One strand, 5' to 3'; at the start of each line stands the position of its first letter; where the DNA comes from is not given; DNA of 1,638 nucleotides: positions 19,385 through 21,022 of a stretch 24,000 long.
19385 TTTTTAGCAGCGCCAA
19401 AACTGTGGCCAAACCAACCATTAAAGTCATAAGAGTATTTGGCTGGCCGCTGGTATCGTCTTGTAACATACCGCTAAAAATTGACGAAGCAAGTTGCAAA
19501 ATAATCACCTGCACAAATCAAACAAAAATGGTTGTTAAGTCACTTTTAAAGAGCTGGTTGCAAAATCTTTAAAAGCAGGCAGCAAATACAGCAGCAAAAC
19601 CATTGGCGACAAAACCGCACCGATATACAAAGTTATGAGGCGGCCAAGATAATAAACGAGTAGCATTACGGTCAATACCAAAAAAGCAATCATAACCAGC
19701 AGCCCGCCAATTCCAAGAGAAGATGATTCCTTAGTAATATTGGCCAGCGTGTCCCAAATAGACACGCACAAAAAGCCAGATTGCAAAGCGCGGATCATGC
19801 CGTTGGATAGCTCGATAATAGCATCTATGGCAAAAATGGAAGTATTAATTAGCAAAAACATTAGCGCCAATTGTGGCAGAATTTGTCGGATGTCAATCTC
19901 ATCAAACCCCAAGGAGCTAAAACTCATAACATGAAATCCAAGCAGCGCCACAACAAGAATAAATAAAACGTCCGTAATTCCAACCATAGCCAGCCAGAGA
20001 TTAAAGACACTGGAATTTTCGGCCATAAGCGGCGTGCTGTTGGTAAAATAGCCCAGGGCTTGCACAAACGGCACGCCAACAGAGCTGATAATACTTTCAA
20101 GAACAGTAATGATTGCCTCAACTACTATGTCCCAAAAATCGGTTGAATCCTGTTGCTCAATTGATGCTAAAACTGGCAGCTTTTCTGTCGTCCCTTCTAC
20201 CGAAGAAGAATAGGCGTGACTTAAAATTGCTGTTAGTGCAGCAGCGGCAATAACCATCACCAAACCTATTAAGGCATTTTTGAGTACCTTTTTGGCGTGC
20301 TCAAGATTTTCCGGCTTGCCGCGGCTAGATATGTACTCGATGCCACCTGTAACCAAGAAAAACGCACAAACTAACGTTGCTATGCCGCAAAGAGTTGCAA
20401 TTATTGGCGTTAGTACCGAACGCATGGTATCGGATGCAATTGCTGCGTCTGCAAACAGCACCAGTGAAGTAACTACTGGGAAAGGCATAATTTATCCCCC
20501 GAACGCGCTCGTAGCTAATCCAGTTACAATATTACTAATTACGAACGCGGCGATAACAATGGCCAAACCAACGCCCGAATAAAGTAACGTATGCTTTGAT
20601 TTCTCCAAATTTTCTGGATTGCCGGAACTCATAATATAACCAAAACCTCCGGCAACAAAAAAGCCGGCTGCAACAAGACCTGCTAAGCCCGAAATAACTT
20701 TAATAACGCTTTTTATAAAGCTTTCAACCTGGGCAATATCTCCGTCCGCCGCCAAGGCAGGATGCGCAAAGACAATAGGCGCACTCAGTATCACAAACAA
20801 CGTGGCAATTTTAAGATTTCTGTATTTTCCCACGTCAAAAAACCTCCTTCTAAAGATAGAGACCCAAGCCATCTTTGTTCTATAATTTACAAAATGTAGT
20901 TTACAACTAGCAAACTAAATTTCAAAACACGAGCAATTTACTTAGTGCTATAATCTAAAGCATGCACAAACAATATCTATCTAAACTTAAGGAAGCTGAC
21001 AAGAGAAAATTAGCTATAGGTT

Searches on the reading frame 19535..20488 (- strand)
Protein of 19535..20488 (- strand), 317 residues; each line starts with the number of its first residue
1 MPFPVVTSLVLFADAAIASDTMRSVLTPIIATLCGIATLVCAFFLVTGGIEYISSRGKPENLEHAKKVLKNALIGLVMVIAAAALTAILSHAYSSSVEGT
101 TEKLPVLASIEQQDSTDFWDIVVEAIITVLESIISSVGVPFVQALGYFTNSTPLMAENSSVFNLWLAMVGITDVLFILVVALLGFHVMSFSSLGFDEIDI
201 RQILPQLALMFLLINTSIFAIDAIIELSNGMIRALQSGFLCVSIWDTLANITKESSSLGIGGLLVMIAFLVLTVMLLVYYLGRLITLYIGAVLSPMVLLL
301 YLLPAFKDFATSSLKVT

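Call 48: search_protein_families(library=pfam, proteins=[window:19535-20488:-], max_evalue=0.01)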
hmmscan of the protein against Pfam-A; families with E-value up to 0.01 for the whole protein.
window:19535-20488:- (317 aa): 1 family
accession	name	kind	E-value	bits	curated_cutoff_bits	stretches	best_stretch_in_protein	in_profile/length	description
PF18895.5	T4SS_pilin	-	2.7e-09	37.4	26.6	1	25-87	8-69/71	Type IV secretion system pilin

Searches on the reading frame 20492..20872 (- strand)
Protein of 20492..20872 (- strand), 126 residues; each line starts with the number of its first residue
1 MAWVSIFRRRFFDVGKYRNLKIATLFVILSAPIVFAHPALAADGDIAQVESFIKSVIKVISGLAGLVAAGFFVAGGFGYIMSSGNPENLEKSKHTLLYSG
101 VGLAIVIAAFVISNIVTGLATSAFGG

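Call 48: search_protein_families(library=pfam, proteins=[window:20492-20872:-], max_evalue=0.01)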
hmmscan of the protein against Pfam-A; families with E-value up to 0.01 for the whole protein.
window:20492-20872:- (126 aa): 2 families
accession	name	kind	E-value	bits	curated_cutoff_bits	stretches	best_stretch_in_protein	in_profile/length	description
PF18895.5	T4SS_pilin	-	8.1e-10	39.1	26.6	1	49-116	5-71/71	Type IV secretion system pilin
PF04956.18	TrbC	-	1.2e-08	35.4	27.9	1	21-109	10-91/98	TrbC/VIRB2 pilin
